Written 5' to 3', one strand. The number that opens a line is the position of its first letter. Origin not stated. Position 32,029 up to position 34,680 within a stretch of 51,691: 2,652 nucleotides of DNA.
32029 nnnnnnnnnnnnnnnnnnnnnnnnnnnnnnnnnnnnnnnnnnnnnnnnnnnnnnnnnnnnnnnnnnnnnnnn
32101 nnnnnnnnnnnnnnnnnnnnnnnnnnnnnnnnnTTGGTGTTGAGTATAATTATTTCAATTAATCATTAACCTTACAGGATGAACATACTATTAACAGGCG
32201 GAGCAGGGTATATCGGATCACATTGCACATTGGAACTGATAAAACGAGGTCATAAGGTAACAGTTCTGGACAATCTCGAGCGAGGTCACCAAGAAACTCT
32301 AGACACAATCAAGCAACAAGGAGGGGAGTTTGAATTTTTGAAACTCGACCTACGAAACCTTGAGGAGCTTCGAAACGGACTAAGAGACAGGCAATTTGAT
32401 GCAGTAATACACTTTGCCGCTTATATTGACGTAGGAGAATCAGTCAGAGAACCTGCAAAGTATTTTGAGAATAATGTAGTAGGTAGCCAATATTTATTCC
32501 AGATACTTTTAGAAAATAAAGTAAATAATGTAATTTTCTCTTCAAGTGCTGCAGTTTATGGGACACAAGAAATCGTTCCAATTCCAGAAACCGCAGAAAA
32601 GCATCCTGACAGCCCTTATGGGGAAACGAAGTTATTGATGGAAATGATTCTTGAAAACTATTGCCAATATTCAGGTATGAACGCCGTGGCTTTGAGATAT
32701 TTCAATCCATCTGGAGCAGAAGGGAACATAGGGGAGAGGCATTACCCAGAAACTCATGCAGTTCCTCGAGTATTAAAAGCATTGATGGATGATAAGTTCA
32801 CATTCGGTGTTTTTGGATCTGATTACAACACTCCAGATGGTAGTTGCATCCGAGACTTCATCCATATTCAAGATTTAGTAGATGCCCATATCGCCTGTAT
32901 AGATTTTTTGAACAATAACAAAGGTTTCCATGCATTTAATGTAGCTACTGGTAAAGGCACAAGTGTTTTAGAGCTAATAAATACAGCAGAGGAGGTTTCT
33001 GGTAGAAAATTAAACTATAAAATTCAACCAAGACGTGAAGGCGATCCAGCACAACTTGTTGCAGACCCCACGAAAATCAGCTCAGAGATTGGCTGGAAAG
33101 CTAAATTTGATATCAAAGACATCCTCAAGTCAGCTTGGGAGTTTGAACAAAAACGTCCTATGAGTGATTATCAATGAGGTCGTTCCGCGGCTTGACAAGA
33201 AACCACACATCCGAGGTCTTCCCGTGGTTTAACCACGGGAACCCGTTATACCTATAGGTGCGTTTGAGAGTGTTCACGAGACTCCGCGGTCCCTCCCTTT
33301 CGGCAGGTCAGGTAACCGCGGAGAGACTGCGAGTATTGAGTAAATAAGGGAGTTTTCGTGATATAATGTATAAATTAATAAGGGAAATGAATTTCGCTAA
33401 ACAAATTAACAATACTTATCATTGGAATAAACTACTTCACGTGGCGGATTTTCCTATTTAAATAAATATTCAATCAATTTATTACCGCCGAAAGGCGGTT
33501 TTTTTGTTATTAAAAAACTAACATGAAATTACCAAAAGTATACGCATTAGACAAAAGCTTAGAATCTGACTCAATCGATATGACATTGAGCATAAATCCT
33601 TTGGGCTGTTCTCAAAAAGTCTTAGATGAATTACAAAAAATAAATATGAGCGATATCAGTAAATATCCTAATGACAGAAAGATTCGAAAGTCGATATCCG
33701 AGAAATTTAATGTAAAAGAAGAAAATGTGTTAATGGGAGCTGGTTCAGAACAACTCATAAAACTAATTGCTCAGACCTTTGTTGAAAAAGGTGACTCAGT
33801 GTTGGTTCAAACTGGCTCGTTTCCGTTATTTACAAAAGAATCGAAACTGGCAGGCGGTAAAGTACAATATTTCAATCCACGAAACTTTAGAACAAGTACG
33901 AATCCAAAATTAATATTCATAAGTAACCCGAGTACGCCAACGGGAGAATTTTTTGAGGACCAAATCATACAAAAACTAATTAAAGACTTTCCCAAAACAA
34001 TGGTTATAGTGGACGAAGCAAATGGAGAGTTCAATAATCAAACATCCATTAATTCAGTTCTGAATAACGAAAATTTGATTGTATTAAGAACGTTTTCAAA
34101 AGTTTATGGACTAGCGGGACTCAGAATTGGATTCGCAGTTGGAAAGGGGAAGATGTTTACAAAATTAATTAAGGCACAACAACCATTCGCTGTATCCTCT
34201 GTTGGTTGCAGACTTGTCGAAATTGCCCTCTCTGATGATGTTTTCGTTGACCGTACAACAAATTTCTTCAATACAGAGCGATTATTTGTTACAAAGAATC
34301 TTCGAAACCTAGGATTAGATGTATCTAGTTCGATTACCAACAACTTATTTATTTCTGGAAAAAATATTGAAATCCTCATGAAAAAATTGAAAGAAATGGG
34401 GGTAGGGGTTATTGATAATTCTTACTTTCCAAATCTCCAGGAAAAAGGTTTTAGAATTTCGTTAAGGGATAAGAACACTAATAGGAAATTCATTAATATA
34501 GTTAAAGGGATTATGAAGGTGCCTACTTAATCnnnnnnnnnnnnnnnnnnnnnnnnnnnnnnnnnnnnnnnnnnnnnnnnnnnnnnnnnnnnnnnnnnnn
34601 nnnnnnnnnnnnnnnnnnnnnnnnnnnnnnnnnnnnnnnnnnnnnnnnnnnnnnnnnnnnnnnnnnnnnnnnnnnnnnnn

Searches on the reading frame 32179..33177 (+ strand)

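Call 11: search_protein_families(library=pfam, proteins=[window:32179-33177:+], max_evalue=0.001)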
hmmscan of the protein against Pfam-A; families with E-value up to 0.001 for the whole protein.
window:32179-33177:+ (332 aa): 9 families
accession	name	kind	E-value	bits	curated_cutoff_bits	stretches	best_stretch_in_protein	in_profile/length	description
PF01370.27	Epimerase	-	9.7e-54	182.7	20.9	1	3-256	1-240/240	NAD dependent epimerase/dehydratase family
PF16363.11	GDP_Man_Dehyd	-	3e-53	181.9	27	1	4-317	1-330/332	GDP-mannose 4,6 dehydratase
PF04321.23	RmlD_sub_bind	-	2.2e-17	63.5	27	1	1-163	1-141/287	RmlD substrate binding domain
PF01073.25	3Beta_HSD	-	8e-16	58.3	22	1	5-173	2-177/280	3-beta hydroxysteroid dehydrogenase/isomerase family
PF02719.21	Polysacc_synt_2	-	2.2e-14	53.8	20.2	1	3-183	1-177/293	Polysaccharide biosynthesis protein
PF07993.18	NAD_binding_4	-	4.1e-08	33.1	20.1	1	71-173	87-203/258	Male sterility protein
PF00106.31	adh_short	-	4.5e-07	30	26.6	1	3-68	3-68/195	short chain dehydrogenase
PF08659.16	KR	-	5.2e-07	30.2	22.6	1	3-129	3-143/180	KR domain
PF13460.12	NAD_binding_10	-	0.00042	20.7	27.2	1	7-160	1-133/184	NAD(P)H-binding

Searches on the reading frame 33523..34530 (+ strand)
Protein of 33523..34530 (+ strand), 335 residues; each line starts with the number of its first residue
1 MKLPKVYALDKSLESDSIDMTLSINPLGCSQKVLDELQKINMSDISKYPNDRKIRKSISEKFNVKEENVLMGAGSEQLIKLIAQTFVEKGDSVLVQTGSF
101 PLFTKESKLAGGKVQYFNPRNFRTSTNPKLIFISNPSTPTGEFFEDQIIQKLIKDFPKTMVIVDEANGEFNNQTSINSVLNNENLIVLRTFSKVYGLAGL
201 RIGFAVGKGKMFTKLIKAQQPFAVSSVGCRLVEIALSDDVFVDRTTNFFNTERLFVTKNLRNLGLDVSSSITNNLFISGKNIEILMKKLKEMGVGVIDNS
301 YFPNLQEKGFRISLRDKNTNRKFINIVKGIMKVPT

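Call 11: search_protein_families(library=pfam, proteins=[window:33523-34530:+], max_evalue=0.001)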
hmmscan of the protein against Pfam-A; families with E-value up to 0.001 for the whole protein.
window:33523-34530:+ (335 aa): 2 families
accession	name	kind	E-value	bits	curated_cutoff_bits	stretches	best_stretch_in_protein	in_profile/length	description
PF00155.27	Aminotran_1_2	-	9.7e-36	124.1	19.7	1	20-325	6-359/361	Aminotransferase class I and II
PF04864.19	Alliinase_C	-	7.7e-05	22.2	22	1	63-213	63-214/363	Allinase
